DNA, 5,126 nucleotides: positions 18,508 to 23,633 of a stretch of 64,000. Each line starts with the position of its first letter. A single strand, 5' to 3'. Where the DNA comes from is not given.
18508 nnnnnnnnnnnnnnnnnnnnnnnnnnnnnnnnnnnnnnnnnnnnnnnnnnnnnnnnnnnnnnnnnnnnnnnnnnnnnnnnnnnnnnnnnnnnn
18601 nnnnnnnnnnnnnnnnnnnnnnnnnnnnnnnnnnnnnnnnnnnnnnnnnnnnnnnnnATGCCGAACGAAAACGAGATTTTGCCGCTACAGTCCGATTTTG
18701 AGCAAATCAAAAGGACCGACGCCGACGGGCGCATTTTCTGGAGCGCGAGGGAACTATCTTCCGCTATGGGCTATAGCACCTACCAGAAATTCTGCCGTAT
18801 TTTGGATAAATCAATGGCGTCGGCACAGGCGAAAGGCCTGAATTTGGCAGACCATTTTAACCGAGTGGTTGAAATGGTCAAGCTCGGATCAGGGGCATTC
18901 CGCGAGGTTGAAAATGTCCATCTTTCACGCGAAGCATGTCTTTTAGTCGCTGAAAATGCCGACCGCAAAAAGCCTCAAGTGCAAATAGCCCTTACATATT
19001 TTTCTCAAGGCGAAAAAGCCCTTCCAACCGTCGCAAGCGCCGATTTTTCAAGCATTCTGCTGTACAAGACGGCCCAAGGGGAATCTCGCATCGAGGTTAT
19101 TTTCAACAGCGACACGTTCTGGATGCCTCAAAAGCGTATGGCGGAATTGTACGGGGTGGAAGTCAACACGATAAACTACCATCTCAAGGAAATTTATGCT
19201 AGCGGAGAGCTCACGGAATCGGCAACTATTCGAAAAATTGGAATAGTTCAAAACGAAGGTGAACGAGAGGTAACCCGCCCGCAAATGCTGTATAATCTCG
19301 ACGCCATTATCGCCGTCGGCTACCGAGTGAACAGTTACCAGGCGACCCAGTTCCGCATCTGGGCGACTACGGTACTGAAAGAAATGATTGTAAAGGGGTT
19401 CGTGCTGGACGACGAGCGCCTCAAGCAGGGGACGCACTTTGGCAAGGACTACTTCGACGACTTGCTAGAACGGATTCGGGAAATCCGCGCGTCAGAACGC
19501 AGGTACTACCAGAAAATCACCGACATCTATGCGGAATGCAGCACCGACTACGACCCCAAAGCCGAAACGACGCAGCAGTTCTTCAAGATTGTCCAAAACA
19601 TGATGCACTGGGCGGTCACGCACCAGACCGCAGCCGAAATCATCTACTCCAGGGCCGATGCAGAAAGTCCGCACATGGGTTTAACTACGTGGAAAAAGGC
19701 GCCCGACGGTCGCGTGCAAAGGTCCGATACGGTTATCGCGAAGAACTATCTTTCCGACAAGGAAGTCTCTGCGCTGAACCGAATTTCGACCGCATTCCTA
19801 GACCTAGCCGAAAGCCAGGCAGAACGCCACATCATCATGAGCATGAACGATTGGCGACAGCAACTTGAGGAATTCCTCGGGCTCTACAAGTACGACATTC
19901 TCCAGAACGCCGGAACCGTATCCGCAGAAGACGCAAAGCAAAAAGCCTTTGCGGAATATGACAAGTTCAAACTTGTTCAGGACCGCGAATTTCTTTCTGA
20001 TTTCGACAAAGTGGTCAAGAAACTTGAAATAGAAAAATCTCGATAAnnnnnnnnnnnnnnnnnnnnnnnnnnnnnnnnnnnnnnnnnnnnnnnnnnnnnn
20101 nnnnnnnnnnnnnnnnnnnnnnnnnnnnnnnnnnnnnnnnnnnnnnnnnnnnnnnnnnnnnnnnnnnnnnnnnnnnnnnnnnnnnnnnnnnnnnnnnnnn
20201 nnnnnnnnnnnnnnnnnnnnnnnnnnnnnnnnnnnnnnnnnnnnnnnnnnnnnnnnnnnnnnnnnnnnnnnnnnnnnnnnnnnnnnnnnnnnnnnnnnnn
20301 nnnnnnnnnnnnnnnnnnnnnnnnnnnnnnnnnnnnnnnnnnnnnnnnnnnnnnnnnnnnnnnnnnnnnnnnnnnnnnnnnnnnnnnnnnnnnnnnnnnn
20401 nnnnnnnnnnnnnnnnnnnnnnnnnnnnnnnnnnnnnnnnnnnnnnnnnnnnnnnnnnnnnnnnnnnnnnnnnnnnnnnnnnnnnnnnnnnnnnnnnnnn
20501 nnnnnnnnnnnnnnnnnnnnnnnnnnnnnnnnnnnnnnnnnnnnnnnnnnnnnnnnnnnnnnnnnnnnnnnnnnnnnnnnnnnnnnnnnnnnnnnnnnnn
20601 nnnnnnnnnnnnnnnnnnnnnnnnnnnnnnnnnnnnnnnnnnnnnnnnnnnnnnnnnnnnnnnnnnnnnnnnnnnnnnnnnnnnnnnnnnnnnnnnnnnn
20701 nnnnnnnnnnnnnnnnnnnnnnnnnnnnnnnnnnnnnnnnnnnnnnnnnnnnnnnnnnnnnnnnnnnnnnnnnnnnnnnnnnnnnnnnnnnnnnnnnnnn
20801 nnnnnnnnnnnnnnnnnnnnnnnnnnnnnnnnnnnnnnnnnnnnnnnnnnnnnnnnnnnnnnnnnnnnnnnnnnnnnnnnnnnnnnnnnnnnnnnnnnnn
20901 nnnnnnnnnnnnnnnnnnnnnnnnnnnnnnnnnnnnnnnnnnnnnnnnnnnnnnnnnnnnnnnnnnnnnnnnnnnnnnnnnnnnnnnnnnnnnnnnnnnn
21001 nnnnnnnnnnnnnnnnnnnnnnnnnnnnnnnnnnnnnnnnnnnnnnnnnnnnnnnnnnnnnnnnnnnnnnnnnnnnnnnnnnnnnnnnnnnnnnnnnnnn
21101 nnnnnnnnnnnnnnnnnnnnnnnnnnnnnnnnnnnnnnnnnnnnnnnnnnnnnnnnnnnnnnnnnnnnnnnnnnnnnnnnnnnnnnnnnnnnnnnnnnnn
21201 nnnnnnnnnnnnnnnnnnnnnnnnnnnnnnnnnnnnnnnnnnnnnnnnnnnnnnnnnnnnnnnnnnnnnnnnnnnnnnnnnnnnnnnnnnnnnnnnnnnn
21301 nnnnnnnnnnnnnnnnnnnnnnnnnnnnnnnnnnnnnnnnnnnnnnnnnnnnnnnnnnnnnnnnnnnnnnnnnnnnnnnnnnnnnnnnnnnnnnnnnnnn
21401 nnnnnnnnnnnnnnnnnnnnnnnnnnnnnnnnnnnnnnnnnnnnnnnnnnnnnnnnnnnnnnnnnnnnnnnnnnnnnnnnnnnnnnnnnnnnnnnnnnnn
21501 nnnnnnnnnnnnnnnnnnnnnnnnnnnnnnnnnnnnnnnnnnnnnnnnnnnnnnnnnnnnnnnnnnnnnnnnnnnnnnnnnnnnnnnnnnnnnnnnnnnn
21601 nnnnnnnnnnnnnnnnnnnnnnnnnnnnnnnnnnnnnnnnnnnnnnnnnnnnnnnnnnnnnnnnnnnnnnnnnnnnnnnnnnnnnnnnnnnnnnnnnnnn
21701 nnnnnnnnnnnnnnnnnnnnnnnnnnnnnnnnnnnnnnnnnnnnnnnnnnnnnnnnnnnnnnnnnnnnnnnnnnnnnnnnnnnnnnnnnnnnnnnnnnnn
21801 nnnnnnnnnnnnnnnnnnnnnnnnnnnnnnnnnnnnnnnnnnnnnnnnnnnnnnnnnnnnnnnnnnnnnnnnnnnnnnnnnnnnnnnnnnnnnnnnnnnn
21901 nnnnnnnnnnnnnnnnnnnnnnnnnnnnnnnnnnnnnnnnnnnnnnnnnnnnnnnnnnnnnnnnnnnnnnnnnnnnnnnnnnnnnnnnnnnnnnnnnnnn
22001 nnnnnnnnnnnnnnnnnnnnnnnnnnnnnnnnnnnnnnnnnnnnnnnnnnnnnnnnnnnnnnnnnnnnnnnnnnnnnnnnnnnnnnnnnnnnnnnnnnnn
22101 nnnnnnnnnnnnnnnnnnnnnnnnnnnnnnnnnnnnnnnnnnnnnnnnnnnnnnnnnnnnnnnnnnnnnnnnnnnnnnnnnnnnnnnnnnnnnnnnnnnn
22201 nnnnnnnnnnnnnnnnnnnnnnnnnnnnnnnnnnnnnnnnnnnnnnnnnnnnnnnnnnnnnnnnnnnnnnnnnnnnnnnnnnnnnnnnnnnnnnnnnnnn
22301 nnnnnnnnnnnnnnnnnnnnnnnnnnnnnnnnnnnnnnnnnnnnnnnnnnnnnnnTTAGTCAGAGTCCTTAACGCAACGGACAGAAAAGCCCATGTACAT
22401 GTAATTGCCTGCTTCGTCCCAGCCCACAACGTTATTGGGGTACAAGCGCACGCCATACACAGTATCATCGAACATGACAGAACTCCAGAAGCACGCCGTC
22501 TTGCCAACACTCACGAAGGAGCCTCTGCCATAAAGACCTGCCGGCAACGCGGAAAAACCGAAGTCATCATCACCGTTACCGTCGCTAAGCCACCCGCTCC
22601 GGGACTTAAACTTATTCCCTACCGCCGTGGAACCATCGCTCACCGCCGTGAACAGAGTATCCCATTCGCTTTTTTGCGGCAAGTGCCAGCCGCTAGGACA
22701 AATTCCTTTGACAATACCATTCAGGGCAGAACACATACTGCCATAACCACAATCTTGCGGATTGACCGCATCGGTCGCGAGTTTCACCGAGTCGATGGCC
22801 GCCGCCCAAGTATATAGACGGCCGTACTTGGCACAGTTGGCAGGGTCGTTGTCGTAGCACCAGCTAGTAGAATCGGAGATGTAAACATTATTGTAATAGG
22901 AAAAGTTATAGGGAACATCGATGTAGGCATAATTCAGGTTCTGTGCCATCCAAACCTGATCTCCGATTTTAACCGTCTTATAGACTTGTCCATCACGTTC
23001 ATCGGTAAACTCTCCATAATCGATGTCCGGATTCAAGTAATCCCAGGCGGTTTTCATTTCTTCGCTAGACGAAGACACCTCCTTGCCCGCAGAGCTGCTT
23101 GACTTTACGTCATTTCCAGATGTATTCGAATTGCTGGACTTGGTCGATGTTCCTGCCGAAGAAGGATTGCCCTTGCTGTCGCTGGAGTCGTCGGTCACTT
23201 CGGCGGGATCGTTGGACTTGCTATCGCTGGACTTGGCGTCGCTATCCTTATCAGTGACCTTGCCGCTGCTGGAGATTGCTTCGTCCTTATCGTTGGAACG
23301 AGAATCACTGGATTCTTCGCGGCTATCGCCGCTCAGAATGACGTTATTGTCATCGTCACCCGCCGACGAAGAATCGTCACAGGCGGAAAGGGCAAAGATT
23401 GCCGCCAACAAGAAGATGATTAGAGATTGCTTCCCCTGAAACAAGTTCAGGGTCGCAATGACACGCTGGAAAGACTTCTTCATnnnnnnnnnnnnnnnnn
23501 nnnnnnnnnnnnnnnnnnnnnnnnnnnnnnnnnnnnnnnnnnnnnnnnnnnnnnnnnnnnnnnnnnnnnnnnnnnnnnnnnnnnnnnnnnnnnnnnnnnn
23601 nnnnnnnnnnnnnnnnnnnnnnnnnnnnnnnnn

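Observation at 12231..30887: Uncharacterised 23-bp palindrome (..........-N3-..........) in five promoter regions of the lipoprotein array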

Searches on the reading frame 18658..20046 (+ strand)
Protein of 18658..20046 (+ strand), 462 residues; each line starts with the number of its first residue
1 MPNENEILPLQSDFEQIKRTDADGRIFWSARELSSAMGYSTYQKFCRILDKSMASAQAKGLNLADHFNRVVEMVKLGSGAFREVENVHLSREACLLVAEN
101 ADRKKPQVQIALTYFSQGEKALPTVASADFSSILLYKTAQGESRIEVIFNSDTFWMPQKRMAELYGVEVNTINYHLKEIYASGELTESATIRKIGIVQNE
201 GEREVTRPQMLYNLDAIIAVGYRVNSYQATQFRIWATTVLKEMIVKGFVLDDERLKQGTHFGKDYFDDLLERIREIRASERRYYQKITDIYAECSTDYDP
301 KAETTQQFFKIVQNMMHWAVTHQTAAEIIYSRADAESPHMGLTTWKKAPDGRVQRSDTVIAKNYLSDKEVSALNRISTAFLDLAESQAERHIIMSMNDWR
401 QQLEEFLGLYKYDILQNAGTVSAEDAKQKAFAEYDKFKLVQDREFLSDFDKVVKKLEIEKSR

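Call 11: search_protein_families(library=ncbifam, proteins=[window:18658-20046:+])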
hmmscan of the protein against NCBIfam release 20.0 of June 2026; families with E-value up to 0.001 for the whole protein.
window:18658-20046:+ (462 aa): 1 family
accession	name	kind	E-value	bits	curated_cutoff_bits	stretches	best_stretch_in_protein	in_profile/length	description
NF008573.0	PRK11525.1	equivalog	1.5e-31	109.8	242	1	10-116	9-115/288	DNA damage-inducible protein D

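Call 22: search_protein_families(library=pfam, proteins=[window:18658-20046:+], max_evalue=0.01)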
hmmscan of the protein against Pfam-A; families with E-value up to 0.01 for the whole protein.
window:18658-20046:+ (462 aa): 1 family
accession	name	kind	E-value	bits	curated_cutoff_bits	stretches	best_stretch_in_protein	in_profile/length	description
PF13310.11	Virulence_RhuM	-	4e-109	364.2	33.7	1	189-443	1-249/252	Virulence protein RhuM family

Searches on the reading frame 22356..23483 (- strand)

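Call 11: search_protein_families(library=ncbifam, proteins=[window:22356-23483:-])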
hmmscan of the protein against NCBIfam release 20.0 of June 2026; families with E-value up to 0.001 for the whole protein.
window:22356-23483:- (375 aa): 1 family
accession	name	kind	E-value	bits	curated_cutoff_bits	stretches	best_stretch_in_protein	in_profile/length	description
TIGR02145.1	Fib_succ_major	domain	1.1e-55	189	41.65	1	158-373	1-176/176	FISUMP domain-containing protein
